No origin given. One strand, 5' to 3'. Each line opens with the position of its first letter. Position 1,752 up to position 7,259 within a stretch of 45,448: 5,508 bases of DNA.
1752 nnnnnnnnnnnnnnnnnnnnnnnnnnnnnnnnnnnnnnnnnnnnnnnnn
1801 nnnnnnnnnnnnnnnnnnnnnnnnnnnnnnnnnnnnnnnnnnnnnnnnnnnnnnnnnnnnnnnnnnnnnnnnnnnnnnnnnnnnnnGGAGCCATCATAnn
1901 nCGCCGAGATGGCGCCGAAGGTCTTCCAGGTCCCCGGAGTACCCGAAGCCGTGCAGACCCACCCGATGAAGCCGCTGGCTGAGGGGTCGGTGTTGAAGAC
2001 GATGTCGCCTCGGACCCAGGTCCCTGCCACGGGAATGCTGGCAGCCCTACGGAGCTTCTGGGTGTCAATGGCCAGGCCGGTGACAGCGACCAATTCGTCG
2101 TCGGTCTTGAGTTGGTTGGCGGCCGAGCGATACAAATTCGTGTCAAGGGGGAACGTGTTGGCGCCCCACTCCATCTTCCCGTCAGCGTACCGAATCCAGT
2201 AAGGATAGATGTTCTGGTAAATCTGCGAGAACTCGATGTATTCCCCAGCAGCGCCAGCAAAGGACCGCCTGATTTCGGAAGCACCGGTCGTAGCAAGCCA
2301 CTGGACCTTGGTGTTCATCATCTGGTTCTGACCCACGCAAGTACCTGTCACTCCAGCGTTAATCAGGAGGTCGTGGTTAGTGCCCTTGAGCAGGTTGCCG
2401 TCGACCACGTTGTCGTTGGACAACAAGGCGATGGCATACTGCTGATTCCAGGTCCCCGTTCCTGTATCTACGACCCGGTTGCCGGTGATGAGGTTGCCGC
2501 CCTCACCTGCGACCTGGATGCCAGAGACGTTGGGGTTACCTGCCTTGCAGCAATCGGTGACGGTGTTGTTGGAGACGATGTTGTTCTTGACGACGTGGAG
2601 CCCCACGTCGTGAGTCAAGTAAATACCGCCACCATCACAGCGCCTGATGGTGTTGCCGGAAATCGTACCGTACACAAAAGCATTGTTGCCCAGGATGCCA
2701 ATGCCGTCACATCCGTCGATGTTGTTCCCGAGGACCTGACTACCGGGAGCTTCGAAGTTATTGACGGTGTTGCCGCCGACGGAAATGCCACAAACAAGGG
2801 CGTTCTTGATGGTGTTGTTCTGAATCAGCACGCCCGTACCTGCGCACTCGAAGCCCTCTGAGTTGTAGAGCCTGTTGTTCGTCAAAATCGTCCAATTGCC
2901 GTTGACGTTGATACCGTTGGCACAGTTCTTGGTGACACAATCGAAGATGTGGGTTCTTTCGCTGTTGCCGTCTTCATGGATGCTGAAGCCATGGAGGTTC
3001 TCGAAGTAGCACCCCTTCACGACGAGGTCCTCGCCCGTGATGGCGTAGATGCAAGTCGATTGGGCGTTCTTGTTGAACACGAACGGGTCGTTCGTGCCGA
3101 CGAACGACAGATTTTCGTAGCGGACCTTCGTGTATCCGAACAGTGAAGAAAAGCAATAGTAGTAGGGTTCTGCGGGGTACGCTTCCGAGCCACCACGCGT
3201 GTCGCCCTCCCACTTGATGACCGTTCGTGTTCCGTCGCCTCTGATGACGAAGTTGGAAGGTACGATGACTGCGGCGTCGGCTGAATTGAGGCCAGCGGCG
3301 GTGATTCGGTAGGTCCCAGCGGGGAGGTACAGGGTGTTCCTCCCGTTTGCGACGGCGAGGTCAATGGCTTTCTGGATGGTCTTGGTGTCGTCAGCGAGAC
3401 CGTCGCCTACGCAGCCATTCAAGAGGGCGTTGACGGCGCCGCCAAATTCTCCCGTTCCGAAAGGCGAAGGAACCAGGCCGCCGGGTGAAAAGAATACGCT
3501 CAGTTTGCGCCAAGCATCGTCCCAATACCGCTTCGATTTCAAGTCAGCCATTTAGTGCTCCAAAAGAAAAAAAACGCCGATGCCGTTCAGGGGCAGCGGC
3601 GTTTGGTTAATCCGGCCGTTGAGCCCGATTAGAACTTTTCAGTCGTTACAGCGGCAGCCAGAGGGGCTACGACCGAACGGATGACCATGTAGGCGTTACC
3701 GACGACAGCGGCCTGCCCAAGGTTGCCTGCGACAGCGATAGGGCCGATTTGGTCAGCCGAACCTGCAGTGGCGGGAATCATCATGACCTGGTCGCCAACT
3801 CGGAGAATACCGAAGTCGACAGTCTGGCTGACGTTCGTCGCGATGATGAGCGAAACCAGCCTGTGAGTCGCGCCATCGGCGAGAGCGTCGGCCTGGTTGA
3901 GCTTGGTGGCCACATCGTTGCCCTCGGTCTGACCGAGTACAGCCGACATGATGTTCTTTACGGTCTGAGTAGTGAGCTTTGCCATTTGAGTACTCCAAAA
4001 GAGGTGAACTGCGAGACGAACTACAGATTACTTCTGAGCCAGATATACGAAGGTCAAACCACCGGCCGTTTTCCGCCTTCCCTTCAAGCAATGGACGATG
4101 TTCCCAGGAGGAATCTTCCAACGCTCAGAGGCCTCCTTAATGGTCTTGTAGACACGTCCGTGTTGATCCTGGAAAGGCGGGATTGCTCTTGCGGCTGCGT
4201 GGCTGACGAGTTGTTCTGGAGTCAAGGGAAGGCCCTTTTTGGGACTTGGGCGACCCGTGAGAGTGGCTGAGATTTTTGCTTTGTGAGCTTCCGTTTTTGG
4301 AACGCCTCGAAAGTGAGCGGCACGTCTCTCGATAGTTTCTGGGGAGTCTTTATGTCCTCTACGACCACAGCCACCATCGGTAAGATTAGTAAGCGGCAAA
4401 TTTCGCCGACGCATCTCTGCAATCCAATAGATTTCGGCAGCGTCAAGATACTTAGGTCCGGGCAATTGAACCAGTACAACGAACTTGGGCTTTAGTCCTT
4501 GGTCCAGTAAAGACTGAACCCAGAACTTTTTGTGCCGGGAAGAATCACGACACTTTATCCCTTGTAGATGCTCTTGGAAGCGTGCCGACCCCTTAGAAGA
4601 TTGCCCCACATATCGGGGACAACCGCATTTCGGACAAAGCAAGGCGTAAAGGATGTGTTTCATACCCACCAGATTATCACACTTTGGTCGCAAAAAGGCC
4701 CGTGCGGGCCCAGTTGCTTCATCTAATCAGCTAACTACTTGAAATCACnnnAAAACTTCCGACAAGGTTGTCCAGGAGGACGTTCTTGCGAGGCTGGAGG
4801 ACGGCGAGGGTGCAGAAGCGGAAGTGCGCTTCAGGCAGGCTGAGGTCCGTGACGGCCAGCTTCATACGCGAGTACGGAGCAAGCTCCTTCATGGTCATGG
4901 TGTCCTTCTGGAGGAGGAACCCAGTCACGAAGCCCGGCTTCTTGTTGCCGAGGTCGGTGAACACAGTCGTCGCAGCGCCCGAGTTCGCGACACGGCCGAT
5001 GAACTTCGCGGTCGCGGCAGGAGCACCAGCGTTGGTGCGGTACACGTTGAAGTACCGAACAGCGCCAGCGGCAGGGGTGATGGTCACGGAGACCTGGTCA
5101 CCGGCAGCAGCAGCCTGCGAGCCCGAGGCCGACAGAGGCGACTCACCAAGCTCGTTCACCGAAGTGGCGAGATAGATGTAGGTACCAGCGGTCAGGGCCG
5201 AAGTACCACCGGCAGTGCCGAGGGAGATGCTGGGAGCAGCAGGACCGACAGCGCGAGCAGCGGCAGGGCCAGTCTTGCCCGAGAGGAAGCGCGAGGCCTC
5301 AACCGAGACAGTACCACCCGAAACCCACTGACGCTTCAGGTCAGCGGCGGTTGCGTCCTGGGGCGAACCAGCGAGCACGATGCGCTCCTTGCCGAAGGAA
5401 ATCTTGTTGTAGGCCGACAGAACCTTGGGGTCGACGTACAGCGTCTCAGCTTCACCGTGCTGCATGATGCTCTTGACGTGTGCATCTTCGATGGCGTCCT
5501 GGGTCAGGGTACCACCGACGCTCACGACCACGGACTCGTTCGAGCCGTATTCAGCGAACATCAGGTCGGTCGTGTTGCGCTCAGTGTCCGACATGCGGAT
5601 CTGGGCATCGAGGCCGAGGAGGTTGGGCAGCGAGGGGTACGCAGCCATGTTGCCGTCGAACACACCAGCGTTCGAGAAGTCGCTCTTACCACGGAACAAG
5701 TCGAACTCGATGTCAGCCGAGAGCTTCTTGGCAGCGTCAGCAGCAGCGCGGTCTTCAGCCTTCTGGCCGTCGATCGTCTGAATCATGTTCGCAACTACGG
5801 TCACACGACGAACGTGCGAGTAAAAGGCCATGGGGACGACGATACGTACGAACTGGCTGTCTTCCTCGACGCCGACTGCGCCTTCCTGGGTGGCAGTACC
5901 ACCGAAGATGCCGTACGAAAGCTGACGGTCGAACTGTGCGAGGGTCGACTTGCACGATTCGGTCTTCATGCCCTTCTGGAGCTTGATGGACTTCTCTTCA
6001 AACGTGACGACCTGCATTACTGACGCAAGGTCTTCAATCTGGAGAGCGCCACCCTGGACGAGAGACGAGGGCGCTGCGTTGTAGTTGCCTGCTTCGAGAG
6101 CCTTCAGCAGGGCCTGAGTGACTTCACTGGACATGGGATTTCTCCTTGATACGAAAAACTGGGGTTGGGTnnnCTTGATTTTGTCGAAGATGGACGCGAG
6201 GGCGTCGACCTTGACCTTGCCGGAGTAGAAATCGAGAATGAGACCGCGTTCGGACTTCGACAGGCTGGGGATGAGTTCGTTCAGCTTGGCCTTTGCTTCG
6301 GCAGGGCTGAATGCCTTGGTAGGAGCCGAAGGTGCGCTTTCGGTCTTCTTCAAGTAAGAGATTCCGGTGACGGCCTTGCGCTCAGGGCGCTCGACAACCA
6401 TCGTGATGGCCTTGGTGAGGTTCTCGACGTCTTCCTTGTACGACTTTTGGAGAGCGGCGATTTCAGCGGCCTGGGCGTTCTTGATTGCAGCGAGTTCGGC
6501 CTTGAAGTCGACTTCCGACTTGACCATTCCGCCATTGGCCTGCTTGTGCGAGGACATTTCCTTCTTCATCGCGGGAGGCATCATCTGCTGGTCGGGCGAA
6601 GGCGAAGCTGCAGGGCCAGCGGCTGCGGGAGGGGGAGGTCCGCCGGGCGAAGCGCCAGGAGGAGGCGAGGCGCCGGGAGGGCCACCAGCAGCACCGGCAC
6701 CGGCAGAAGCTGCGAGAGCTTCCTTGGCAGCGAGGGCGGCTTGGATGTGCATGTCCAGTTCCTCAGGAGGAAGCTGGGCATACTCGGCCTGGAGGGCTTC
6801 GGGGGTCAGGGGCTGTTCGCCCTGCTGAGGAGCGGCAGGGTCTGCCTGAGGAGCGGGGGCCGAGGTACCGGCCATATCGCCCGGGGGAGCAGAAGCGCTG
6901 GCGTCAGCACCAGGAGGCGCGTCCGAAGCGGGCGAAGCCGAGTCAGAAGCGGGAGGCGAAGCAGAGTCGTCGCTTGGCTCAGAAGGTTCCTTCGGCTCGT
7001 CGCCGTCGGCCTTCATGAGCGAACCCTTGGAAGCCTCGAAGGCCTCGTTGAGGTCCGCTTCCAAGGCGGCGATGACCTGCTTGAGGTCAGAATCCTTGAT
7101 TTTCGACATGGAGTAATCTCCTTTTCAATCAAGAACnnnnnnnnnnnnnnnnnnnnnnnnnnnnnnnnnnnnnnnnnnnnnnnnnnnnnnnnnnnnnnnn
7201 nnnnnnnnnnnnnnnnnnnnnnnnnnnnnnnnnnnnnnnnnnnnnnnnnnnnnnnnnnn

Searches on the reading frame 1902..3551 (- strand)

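Call 24: search_protein_families(library=phrogs, proteins=[window:1902-3551:-], max_evalue=0.001)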
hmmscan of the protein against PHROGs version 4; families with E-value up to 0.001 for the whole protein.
window:1902-3551:- (550 aa): 6 families
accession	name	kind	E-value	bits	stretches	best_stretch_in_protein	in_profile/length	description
phrog_21471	-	unknown function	7.8e-20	72.1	1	503-550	579-626/626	-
phrog_2234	-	tail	7.5e-16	58.9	2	37-94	183-240/757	tail spike protein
phrog_7458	-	tail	3.3e-11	43.2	1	47-115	130-191/732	tail spike protein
phrog_23059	-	tail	8.4e-09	34.9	1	500-548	814-862/1027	tail fiber protein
phrog_2617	-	tail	1.1e-05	25.4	1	496-550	605-659/659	short tail fiber protein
phrog_31144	-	unknown function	0.00053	19.3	0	41-106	343-408/644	-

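Call 25: search_protein_families(library=pfam, proteins=[window:1902-3551:-], max_evalue=0.001)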
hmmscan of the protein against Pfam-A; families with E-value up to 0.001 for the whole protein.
window:1902-3551:- (550 aa): 2 families
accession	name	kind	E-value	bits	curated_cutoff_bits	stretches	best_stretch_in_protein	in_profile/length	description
PF13229.12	Beta_helix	-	1.1e-11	45.1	25.9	1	233-392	2-138/158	Right handed beta helix region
PF12708.12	Pect-lyase_RHGA_epim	-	2.2e-09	37.9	27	1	40-256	2-212/213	Rhamnogalacturonase A/epimerase, pectate lyase-like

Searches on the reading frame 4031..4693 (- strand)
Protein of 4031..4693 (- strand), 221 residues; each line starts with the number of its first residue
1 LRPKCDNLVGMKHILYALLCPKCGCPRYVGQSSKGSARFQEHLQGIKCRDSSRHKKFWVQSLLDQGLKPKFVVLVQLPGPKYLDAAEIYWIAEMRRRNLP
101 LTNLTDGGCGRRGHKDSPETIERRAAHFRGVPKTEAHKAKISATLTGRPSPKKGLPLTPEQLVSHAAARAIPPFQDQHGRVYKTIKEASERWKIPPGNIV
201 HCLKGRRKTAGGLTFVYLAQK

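Call 67: search_protein_families(library=pfam, proteins=[window:4031-4693:-], max_evalue=0.01)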
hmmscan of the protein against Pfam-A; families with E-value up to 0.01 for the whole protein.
window:4031-4693:- (221 aa): 1 family
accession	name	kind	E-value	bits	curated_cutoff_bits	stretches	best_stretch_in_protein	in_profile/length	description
PF22083.2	I-HmuI_NUMOD-like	-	1.4e-07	31.4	27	1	180-215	10-45/46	DNA endonuclease I-HmuI-like, NUMOD-like domain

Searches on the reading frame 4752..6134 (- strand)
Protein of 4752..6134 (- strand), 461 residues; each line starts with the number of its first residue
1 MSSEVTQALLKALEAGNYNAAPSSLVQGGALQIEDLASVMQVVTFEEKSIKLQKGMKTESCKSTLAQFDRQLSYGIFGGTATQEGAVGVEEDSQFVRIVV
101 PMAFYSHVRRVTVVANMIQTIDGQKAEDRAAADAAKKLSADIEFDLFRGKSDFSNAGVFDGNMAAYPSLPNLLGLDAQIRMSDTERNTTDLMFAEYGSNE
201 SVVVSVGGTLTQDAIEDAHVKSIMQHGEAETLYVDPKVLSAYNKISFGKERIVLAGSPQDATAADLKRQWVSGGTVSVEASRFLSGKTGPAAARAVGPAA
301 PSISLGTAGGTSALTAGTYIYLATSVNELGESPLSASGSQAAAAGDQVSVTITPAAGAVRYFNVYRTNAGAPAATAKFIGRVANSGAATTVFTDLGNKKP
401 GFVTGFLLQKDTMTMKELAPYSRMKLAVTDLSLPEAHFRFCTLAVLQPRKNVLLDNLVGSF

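Call 3: search_protein_families(library=pfam, proteins=[window:4752-6134:-], max_evalue=1)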
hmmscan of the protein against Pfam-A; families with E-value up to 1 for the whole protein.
window:4752-6134:- (461 aa): 1 family
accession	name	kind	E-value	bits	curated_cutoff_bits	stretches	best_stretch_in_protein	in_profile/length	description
PF17236.8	SU10_MCP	-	0.0019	18.2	24.1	1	126-256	104-209/292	SU10 major capsid protein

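Call 5: search_protein_families(library=phrogs, proteins=[window:4752-6134:-], max_evalue=0.1)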
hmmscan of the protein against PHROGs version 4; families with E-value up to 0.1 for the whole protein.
window:4752-6134:- (461 aa): 4 families
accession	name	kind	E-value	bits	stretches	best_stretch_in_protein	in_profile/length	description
phrog_752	-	head and packaging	1.1e-39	137.6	1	4-457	16-468/475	major head protein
phrog_19622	-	other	2.3e-06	27.3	1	300-401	275-372/524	esterase/lipase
phrog_511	-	head and packaging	0.0019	17.6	1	273-397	411-545/862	internal virion protein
phrog_25156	-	unknown function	0.039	14.7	0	341-354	14-27/39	-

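Call 52: find_related_loci(query=A3, collection=viral_contigs, flank=10000)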
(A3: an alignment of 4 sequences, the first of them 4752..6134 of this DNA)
Query A3 (461 aa) in viral_contigs; peptide patterns used: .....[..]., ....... (x = any residue, [..] = any of these).
273 stretches matched a pattern; 112 encode a relative of the query (tblastn E <= 1e-3); the best 80 are kept; 80 distinct loci.
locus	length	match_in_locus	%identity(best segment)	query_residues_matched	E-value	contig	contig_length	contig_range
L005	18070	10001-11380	81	1-461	0e+0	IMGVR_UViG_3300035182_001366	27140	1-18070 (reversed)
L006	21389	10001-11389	78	1-461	0e+0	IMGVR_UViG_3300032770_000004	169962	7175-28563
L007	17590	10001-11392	72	1-461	0e+0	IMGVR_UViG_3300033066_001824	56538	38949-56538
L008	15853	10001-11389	75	1-461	0e+0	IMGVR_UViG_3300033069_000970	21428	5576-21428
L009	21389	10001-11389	73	1-461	0e+0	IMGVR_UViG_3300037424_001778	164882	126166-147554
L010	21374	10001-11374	68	4-457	0e+0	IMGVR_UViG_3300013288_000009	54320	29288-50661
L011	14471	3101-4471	67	1-461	0e+0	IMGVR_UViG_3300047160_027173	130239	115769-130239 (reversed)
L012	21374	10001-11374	68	7-457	0e+0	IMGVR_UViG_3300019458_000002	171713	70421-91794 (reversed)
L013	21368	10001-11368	66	7-457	0e+0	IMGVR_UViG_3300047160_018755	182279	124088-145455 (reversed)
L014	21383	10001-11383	64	9-461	0e+0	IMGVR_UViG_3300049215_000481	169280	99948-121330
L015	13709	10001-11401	64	4-459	0e+0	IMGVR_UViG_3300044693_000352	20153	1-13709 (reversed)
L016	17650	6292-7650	63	9-461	0e+0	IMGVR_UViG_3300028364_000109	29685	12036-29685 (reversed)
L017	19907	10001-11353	63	9-457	0e+0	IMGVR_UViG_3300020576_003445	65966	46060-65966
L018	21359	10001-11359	63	9-461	0e+0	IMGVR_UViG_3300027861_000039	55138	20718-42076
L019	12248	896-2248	62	9-459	0e+0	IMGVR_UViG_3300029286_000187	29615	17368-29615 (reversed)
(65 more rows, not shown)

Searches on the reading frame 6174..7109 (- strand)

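Call 3: search_protein_families(library=pfam, proteins=[window:6174-7109:-], max_evalue=1)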
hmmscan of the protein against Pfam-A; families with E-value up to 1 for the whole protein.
window:6174-7109:- (312 aa): 1 family
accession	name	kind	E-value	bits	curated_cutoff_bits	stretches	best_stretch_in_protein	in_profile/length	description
PF20184.3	DUF6547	-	0.2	12.4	27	1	253-293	18-58/117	Family of unknown function (DUF6547)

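Call 5: search_protein_families(library=phrogs, proteins=[window:6174-7109:-], max_evalue=0.1)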
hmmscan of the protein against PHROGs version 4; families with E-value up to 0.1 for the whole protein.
window:6174-7109:- (312 aa): 0 families
